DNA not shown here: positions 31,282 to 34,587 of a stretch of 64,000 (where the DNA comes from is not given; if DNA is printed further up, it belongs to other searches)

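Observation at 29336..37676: ABC sugar importer preceded by an NHL-TPR-Yip1 membrane protein and an about 1000-aa secreted coiled-coil (DUF5696-like) protein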

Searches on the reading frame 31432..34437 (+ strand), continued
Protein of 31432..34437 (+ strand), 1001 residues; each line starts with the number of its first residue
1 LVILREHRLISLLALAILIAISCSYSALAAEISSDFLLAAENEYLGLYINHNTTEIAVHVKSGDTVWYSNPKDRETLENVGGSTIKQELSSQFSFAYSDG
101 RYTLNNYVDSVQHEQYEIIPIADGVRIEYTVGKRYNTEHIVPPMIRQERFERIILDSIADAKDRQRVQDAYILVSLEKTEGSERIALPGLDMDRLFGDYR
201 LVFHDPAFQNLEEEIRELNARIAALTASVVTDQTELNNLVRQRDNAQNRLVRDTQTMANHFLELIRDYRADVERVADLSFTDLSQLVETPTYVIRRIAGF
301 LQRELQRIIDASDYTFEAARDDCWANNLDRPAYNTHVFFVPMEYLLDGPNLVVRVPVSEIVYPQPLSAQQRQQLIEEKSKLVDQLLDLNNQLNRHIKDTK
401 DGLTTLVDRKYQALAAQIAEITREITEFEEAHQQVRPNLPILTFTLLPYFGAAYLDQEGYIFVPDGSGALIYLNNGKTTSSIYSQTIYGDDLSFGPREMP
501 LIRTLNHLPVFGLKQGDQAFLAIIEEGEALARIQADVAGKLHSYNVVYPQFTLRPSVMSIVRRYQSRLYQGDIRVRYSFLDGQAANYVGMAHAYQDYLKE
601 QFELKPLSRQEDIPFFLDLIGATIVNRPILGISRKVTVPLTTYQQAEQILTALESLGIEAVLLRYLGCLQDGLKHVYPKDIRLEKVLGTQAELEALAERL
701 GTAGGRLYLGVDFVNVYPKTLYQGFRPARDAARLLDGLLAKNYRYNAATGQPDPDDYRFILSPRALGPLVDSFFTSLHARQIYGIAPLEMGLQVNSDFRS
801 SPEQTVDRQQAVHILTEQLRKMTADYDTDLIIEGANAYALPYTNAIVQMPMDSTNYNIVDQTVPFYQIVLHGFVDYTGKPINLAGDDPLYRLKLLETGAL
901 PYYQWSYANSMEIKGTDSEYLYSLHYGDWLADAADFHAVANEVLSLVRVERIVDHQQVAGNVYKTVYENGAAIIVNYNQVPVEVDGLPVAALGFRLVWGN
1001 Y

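Call 51: find_encoding_contigs(protein=P0002, flank=10000, max_places=3)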
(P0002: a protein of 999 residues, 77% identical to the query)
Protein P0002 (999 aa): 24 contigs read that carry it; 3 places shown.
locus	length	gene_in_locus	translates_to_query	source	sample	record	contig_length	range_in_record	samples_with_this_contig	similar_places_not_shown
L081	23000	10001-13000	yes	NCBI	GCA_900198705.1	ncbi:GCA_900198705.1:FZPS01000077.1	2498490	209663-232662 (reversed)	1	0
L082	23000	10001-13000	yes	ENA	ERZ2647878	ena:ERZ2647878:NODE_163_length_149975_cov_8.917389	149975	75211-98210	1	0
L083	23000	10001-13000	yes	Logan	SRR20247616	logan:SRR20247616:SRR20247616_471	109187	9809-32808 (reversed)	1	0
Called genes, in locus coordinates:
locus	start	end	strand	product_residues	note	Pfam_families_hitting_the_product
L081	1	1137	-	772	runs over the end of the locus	PF03176:MMPL, PF02460:Patched (faint), PF12349:Sterol-sensing (weak), PF03176:MMPL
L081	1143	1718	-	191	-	PF00440:TetR_N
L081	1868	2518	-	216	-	PF01966:HD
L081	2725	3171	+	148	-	PF12641:Flavodoxin_3 (faint), PF12724:Flavodoxin_5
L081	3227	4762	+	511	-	PF00117:GATase, PF07722:Peptidase_C26, PF02540:NAD_synthase (weak), PF03054:tRNA_Me_trans (faint), PF00958:GMP_synt_C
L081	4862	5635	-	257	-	-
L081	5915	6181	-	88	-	PF02645:DegV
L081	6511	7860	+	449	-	PF01946:Thi4 (weak), PF07992:Pyr_redox_2 (faint), PF00890:FAD_binding_2 (weak), PF01134:GIDA (weak), PF12831:FAD_oxidored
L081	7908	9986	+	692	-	PF01436:NHL (faint), PF08450:SGL (weak), PF04893:Yip1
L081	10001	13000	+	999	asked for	PF18952:DUF5696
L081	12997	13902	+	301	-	PF00528:BPD_transp_1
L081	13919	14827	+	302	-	PF00528:BPD_transp_1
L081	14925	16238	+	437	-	PF01547:SBP_bac_1, PF13416:SBP_bac_8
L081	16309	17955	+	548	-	-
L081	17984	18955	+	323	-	PF08950:DUF1861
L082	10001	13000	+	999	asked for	PF18952:DUF5696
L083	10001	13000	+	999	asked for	PF18952:DUF5696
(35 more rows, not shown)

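Call 64: search_protein_representatives(alignment_id=A1)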
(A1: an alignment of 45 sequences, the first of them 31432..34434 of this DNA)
Query: 45 sequences, 911 profile positions. Proteins with E-value up to 0.001 (for the whole library): 6868; up to 1e-10: 5514; up to 1e-30: 4068. The best 150 are listed.
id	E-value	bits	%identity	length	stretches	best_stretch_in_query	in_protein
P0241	0.0e+00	1179.6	-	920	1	1-910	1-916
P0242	0.0e+00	1170.8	-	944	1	8-908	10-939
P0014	0.0e+00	1168.3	-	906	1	6-891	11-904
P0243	0.0e+00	1151.8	-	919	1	8-910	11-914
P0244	0.0e+00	1139.9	-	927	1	6-909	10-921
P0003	0.0e+00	1138.7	-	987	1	22-907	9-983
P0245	0.0e+00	1136.1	-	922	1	9-909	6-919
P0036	0.0e+00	1128.2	-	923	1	9-910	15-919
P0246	0.0e+00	1126.9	-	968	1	7-909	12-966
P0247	0.0e+00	1125.8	-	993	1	9-907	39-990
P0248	0.0e+00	1125.5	-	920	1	7-909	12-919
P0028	0.0e+00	1117.7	-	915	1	2-910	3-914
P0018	0.0e+00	1117.0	-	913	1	2-908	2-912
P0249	0.0e+00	1113.0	-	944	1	7-907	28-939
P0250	0.0e+00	1110.6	-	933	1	7-908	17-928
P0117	1.9e-256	869.9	-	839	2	250-909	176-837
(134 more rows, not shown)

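Call 66: find_encoding_contigs(protein=P0073, flank=10000, max_places=1)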
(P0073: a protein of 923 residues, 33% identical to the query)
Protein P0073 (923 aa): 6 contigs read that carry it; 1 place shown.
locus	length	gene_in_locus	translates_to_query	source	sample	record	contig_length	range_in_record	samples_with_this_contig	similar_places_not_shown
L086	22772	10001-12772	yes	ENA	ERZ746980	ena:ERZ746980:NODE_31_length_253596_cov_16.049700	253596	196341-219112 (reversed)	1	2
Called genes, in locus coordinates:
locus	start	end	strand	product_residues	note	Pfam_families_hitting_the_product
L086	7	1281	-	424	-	PF02040:ArsB, PF03600:CitMHS, PF06808:DctM (weak)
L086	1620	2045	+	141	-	-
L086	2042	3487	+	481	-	PF20250:FapA_N, PF03775:MinC_C (faint), PF03961:FapA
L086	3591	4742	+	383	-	PF00248:Aldo_ket_red, PF13484:Fer4_16 (faint), PF13183:Fer4_8 (weak), PF13187:Fer4_9, PF13534:Fer4_17 (weak)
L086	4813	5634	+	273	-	PF02535:Zip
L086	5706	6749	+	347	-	PF01594:AI-2E_transport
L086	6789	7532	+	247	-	PF04607:RelA_SpoT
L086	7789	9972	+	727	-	PF01436:NHL (weak), PF04893:Yip1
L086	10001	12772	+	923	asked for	PF18952:DUF5696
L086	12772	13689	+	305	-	-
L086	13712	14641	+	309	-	PF00528:BPD_transp_1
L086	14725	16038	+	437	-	-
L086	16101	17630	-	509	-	PF01554:MatE (weak), PF01943:Polysacc_synt, PF03023:MurJ (weak), PF01554:MatE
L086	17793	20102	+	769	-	PF00403:HMA, PF00122:E1-E2_ATPase, PF00702:Hydrolase, PF08282:Hydrolase_3 (faint)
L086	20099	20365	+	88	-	PF02583:Trns_repr_metal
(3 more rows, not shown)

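Call 67: find_encoding_contigs(protein=P0061, flank=10000, max_places=1)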
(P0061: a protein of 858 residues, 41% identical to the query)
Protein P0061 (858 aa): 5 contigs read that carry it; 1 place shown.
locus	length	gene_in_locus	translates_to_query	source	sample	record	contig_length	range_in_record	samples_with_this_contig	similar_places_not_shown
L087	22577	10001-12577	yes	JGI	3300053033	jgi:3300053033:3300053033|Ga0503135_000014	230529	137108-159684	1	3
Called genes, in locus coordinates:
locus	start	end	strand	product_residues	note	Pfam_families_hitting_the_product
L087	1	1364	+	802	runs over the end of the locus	PF16116:DUF4832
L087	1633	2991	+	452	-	PF01547:SBP_bac_1, PF13416:SBP_bac_8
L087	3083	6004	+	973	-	PF01547:SBP_bac_1, PF13416:SBP_bac_8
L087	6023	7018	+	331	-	PF00528:BPD_transp_1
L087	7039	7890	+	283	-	PF00528:BPD_transp_1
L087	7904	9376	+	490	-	PF01436:NHL (weak)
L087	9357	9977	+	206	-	PF04893:Yip1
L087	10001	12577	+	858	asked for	PF18952:DUF5696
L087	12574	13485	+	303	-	PF00528:BPD_transp_1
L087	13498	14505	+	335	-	PF00528:BPD_transp_1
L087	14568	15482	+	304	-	-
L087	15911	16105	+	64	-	-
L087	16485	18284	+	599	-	PF00672:HAMP, PF06580:His_kinase, PF02518:HATPase_c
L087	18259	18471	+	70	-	-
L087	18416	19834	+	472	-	PF00072:Response_reg, PF17853:GGDEF_2 (weak), PF12833:HTH_18, PF00165:HTH_AraC (weak)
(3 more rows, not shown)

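Call 68: find_encoding_contigs(protein=P0019, flank=10000, max_places=1)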
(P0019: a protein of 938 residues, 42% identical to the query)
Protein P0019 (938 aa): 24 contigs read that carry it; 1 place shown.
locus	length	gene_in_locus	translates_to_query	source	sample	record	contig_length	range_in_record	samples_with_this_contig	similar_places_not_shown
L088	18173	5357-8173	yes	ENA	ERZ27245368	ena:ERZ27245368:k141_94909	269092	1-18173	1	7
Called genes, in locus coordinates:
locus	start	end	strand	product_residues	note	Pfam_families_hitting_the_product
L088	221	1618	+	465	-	PF01547:SBP_bac_1, PF13416:SBP_bac_8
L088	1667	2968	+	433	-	PF13385:Laminin_G_3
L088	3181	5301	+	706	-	PF01436:NHL (faint), PF04893:Yip1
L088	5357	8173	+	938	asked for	PF18952:DUF5696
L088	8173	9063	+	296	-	PF00528:BPD_transp_1 (weak)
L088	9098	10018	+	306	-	PF00528:BPD_transp_1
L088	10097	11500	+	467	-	PF01547:SBP_bac_1, PF13416:SBP_bac_8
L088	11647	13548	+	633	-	PF22842:Pel9A-like_beta_helix, PF13229:Beta_helix, PF05048:NosD (faint)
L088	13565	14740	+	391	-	PF00756:Esterase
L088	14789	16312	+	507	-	PF00135:COesterase, PF20434:BD-FAE, PF07859:Abhydrolase_3 (weak), PF00135:COesterase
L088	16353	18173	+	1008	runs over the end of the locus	PF14498:Glyco_hyd_65N_2, PF00754:F5_F8_type_C, PF14498:Glyco_hyd_65N_2, PF22124:Glyco_hydro_95_cat, PF21307:Glyco_hydro_95_C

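Call 75: search_protein_families(library=pfam, alignment_id=A1, max_evalue=1)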
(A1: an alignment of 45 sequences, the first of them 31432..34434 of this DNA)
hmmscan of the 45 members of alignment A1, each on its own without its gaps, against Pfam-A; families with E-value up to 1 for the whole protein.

A. member 1, window:31432-34434:+ (1001 aa): 18 families
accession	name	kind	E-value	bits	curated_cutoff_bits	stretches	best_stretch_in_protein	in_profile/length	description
PF18952.6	DUF5696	-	6.7e-182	606.7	25.6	1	436-994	47-612/612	Family of unknown function (DUF5696)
PF22638.1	FlgK_D1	-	0.00057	20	28.6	1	364-434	32-100/233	Flagellar hook-associated protein FlgK helical domain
PF03148.19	Tektin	-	0.021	14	34.3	1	204-248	315-359/383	Tektin family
PF04325.18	DUF465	-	0.03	14.8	25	1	208-242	1-36/48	Protein of unknown function (DUF465)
PF06295.17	ZapG-like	-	0.03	14.8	33.5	1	369-435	24-88/123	Z-ring associated protein G-like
PF08649.15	DASH_Dad1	-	0.039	14.6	31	1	369-397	4-32/55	DASH complex subunit Dad1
PF04513.17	Baculo_PEP_C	-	0.071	13.6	38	0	209-254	81-126/140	Baculovirus polyhedron envelope protein, PEP, C terminus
PF04799.18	Fzo_mitofusin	-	0.077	12.9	27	1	388-434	91-137/161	fzo-like conserved region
PF01442.23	Apolipoprotein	-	0.079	13.1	90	1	371-438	43-111/190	Apolipoprotein A1/A4/E domain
PF16326.10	ABC_tran_CTD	-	0.11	13.1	32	1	208-250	10-57/69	ABC transporter C-terminal domain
PF15397.11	DUF4618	-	0.15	11.9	34.9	1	376-439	77-143/258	Domain of unknown function (DUF4618)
PF11932.13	DUF3450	-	0.29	10.9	32.6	0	368-439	36-102/241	Protein of unknown function (DUF3450)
PF21219.3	USH1C_N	-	0.31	11.5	27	0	190-218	35-63/74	Harmonin, N-terminal domain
PF05622.17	HOOK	-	0.5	9.5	35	1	369-436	8-73/514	HOOK protein coiled-coil region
PF05335.18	DUF745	-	0.6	10.3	33.3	0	208-276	64-127/183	Protein of unknown function (DUF745)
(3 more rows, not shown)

B. families by the number of members that match (of 45 scanned): 56 families (the first 25 are shown)
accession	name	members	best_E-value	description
PF18952.6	DUF5696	45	8.2e-234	Family of unknown function (DUF5696)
PF22638.1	FlgK_D1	2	0.00057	Flagellar hook-associated protein FlgK helical domain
PF03148.19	Tektin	2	0.0023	Tektin family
PF04325.18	DUF465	2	0.03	Protein of unknown function (DUF465)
PF08649.15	DASH_Dad1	2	0.039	DASH complex subunit Dad1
PF18356.7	DUF5608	2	0.063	Domain of unknown function (DUF5608)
PF01442.23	Apolipoprotein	2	0.079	Apolipoprotein A1/A4/E domain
PF14932.11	HAUS-augmin3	1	0.00034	HAUS augmin-like complex subunit 3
PF00435.27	Spectrin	1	0.0018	Spectrin repeat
PF05478.16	Prominin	1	0.011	Prominin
PF09036.15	Bcr-Abl_Oligo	1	0.018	Bcr-Abl oncoprotein oligomerisation domain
PF25014.1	NET2A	1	0.028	NET2A-like domain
PF06295.17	ZapG-like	1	0.03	Z-ring associated protein G-like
PF08533.16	Glyco_hydro_42C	1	0.031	Beta-galactosidase C-terminal domain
PF09235.17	SAM_Ste50p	1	0.042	Ste50p, sterile alpha motif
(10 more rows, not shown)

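Call 81: find_encoding_contigs(protein=P0117, flank=9000, max_places=1)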
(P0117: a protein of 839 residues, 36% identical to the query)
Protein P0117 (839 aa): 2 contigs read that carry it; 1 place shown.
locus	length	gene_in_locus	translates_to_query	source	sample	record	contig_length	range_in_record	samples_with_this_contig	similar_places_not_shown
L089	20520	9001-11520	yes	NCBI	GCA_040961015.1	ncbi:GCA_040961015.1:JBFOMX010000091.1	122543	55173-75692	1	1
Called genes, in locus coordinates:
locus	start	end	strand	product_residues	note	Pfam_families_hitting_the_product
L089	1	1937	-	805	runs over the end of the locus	PF02743:dCache_1, PF17853:GGDEF_2, PF12833:HTH_18, PF00165:HTH_AraC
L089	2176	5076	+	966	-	PF01547:SBP_bac_1, PF13416:SBP_bac_8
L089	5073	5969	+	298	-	-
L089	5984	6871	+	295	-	PF00528:BPD_transp_1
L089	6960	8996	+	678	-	PF01436:NHL (faint), PF04893:Yip1 (weak)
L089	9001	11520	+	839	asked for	PF18952:DUF5696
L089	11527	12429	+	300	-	PF00528:BPD_transp_1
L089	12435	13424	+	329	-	PF00528:BPD_transp_1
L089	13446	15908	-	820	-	PF22666:Glyco_hydro_2_N2, PF00703:Glyco_hydro_2 (weak), PF17753:Ig_mannosidase (weak)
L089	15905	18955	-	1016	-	PF17132:Glyco_hydro_106 (faint)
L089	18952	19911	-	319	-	PF04041:Glyco_hydro_130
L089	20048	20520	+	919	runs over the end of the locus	PF03636:Glyco_hydro_65N, PF03632:Glyco_hydro_65m, PF03633:Glyco_hydro_65C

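Call 82: find_encoding_contigs(protein=P0046, flank=9000, max_places=1)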
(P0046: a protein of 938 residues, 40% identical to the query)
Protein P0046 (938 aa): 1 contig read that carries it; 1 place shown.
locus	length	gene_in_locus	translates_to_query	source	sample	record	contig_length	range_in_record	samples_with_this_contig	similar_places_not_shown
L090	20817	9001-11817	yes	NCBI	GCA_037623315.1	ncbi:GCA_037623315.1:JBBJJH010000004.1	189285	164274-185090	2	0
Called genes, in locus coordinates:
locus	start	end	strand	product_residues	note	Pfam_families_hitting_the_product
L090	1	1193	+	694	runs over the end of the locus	PF03648:Glyco_hydro_67N, PF07488:Glyco_hydro_67M, PF07477:Glyco_hydro_67C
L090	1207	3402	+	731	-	PF00933:Glyco_hydro_3, PF01915:Glyco_hydro_3_C, PF14310:Fn3-like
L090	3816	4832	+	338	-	PF00356:LacI, PF00532:Peripla_BP_1, PF13407:Peripla_BP_4, PF13377:Peripla_BP_3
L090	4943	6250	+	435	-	PF01547:SBP_bac_1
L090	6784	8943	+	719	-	PF01436:NHL (weak), PF04893:Yip1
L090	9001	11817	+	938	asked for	PF18952:DUF5696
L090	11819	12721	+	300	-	PF00528:BPD_transp_1 (weak)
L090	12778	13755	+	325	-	PF00528:BPD_transp_1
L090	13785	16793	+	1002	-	PF01547:SBP_bac_1, PF13416:SBP_bac_8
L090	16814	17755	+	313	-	PF00528:BPD_transp_1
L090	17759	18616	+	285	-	PF00528:BPD_transp_1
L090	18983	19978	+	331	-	PF00331:Glyco_hydro_10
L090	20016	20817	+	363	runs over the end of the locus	PF00331:Glyco_hydro_10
